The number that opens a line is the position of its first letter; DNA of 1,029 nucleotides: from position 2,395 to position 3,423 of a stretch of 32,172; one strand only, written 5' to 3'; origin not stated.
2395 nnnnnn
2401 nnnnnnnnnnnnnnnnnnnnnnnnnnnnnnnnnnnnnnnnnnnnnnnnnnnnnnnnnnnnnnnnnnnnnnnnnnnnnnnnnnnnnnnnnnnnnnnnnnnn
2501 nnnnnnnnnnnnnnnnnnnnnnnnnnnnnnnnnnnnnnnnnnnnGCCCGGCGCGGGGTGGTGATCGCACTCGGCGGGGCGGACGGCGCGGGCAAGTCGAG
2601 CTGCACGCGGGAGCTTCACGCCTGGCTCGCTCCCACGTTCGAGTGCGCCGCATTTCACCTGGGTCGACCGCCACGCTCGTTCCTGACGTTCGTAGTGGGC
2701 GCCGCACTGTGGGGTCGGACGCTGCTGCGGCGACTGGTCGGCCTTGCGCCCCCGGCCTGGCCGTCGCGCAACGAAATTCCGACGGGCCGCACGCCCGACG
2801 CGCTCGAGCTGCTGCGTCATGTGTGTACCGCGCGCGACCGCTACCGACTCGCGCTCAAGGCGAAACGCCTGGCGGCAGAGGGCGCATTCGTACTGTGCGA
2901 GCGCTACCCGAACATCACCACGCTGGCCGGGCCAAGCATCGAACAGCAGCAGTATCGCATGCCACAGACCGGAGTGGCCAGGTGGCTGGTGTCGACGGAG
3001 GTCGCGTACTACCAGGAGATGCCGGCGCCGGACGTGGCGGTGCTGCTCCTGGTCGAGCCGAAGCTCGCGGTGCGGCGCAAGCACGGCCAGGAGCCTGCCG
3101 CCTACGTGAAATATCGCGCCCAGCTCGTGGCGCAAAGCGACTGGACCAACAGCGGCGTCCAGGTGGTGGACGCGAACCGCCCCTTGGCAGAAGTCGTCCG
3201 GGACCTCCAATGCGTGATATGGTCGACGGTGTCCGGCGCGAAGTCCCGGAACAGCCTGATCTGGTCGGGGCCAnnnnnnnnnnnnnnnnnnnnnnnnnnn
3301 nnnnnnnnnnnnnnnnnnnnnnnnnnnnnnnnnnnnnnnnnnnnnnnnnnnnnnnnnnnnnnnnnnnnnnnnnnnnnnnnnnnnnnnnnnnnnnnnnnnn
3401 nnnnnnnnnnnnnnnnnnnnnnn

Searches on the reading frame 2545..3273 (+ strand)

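Call 33: search_protein_families(library=pfam, proteins=[window:2545-3273:+], max_evalue=1)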
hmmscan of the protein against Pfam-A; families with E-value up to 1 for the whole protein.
seq(243 aa): 3 families
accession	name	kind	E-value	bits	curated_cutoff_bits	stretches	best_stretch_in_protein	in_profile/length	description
PF02223.23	Thymidylate_kin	-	6.5e-05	23.1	27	1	157-219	112-183/185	Thymidylate kinase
PF13191.12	AAA_16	-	0.011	16.7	32.6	1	6-87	26-109/167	AAA ATPase domain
PF13401.12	AAA_22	-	0.057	14.2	27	1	6-48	7-52/130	AAA domain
